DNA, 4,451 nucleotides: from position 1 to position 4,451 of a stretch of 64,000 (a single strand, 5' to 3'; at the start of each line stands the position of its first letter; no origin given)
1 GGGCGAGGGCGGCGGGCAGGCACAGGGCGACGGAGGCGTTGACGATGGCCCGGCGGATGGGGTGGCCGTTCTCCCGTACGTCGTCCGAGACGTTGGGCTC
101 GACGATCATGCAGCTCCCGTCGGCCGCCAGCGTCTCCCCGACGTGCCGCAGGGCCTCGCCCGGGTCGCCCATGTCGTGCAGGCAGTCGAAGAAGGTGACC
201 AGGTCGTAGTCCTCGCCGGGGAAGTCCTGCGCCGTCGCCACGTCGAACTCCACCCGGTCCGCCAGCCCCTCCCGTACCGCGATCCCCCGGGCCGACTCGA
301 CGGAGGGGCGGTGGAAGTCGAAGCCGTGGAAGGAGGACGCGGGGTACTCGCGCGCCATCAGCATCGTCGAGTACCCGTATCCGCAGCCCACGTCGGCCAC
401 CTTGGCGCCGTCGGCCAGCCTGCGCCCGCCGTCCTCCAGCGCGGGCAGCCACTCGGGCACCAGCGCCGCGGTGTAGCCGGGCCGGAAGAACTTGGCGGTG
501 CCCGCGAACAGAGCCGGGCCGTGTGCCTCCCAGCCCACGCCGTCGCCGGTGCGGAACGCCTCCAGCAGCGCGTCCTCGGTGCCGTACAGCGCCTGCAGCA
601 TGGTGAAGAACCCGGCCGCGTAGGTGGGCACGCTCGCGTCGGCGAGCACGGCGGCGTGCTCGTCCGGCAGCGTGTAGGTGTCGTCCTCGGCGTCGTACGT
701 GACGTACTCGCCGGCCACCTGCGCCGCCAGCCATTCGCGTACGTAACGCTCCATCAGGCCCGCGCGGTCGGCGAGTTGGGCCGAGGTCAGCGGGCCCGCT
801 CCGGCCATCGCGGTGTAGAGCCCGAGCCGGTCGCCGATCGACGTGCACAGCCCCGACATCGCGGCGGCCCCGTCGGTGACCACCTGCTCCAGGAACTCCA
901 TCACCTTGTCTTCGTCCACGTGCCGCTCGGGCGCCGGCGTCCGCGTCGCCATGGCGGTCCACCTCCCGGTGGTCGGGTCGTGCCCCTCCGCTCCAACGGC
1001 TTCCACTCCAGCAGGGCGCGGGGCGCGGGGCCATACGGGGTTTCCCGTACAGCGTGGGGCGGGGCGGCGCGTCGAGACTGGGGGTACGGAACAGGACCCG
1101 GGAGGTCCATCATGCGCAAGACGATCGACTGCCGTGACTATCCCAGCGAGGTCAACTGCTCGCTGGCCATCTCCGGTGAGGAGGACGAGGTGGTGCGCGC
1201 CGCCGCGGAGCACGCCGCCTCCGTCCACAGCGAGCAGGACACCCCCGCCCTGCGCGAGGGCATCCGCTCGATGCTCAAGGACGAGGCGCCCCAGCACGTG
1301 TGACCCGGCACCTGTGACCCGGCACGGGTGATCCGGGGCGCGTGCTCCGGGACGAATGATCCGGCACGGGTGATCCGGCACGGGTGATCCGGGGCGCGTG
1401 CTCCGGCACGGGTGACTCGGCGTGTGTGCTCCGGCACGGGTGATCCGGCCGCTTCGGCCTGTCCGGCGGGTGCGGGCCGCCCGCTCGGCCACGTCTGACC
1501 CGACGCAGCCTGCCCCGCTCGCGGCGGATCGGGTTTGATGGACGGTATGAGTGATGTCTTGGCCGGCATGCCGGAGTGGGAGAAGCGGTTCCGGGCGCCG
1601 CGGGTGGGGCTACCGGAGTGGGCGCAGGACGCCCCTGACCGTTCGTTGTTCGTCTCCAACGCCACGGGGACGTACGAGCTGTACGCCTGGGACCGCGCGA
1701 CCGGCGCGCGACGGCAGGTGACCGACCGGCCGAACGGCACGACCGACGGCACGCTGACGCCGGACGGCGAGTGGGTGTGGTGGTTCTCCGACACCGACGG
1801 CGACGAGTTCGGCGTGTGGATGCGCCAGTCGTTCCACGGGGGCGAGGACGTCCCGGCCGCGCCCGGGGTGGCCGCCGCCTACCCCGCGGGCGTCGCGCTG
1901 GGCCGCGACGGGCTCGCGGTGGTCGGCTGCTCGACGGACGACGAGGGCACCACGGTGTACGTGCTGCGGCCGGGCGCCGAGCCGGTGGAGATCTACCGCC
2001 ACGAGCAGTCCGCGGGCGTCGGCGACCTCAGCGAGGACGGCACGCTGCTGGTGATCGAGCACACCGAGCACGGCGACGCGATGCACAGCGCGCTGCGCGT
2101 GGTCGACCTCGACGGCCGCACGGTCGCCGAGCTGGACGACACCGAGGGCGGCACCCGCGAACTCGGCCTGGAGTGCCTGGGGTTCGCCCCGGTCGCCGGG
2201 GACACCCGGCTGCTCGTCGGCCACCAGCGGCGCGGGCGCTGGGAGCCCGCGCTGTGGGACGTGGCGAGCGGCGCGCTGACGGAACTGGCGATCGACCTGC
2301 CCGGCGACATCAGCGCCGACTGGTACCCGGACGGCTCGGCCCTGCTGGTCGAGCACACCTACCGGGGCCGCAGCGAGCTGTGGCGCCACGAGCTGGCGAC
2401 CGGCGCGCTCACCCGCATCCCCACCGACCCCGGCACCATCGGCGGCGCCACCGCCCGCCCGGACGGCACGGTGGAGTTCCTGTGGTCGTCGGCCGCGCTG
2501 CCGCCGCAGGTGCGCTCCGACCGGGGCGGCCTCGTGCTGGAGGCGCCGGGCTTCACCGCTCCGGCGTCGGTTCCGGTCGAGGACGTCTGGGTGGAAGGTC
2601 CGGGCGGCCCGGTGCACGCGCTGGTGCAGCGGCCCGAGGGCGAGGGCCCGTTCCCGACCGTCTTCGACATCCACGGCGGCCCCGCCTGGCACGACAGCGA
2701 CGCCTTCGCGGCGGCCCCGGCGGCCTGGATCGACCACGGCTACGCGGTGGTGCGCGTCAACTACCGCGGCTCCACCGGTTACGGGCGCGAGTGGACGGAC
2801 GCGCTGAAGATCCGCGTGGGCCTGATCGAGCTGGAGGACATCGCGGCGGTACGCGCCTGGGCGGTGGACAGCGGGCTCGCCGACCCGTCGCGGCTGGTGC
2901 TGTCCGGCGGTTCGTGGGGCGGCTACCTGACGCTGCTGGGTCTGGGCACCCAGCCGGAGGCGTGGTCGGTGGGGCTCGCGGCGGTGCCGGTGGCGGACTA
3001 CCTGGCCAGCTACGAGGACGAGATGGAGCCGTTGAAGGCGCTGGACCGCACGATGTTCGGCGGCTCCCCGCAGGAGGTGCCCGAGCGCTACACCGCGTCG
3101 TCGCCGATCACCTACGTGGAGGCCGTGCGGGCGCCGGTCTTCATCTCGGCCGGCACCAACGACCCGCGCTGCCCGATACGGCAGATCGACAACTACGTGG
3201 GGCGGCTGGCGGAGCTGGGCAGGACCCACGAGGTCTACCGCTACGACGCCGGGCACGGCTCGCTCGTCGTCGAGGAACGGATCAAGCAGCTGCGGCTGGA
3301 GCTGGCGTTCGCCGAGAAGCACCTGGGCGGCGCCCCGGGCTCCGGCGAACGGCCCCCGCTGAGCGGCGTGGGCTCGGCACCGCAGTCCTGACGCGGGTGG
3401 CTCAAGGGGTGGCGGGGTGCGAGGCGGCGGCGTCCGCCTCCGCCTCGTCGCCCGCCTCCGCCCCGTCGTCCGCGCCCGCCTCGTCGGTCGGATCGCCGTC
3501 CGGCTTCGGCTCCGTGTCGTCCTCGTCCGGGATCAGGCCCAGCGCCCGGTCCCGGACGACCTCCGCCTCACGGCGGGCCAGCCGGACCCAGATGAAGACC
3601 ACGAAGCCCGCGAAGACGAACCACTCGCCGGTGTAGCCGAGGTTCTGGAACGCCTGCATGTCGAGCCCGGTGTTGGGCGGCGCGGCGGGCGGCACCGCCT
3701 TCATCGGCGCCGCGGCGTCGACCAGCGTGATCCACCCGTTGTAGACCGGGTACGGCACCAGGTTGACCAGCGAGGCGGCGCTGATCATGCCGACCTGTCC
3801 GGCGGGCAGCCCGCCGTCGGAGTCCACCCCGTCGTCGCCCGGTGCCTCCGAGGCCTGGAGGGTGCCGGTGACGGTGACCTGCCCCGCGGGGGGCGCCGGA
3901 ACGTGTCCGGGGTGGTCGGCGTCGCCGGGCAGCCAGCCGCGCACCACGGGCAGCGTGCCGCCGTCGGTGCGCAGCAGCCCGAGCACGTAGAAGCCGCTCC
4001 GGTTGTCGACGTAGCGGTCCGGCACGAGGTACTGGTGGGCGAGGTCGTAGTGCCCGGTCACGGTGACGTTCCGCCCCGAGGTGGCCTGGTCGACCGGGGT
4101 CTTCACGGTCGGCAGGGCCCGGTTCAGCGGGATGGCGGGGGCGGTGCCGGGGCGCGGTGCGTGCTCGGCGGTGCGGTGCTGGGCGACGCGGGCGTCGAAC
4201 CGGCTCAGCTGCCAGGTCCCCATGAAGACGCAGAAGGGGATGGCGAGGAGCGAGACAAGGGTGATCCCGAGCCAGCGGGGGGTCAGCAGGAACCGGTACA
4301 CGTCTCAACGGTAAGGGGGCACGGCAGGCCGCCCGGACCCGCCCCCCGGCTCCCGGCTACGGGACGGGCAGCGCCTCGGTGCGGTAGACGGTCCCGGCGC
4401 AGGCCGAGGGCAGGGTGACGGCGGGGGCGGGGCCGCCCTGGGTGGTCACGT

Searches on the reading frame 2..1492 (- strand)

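Call 64: search_protein_families(library=pfam, proteins=[window:2-1492:-], max_evalue=0.001)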
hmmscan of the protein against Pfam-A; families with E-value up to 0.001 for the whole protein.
window:2-1492:- (497 aa): 8 families
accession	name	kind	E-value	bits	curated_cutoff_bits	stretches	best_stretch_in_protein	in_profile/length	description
PF21320.3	HTH_65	-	2.1e-24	86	24.1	1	212-284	2-74/75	Rv2258c-like winged HTH domain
PF13847.12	Methyltransf_31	-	3.4e-17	62.9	27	1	361-472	3-118/145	Methyltransferase domain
PF13489.12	Methyltransf_23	-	7.1e-14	52.3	27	1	358-478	19-131/164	Methyltransferase domain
PF08242.18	Methyltransf_12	-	5.3e-13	50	30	1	367-460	2-97/98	Methyltransferase domain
PF13649.12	Methyltransf_25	-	8.1e-13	49.3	27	1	365-459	1-97/97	Methyltransferase domain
PF08241.18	Methyltransf_11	-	8.5e-11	42.8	21.2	1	367-463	2-95/95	Methyltransferase domain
PF05175.20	MTS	-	7.3e-06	26.2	23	1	362-432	32-102/170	Methyltransferase small domain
PF02353.26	CMAS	-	0.0004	20.2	27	1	358-442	59-141/273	Mycolic acid cyclopropane synthetase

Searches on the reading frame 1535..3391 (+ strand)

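Call 64: search_protein_families(library=pfam, proteins=[window:1535-3391:+], max_evalue=0.001)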
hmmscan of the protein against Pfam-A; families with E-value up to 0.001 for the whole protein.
window:1535-3391:+ (618 aa): 4 families
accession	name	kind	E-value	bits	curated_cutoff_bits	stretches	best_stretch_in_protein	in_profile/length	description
PF00326.27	Peptidase_S9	-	7e-42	143.8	22.6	1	396-599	8-212/213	Prolyl oligopeptidase family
PF20434.5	BD-FAE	-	4.5e-14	52.9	26.8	1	367-551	7-208/215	BD-FAE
PF02129.25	Peptidase_S15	-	1.6e-10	41.6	23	1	360-491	5-134/262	X-Pro dipeptidyl-peptidase (S15 family)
PF05448.18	AXE1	-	0.00071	18.9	21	0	357-475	66-199/321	Acetyl xylan esterase (AXE1)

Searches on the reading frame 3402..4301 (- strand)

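Call 64: search_protein_families(library=pfam, proteins=[window:3402-4301:-], max_evalue=0.001)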
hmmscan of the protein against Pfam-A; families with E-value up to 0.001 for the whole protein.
window:3402-4301:- (299 aa): 1 family
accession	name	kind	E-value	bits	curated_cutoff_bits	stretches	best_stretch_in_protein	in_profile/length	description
PF02104.20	SURF1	-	4e-31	109.4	23.4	1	19-231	2-204/205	SURF1 family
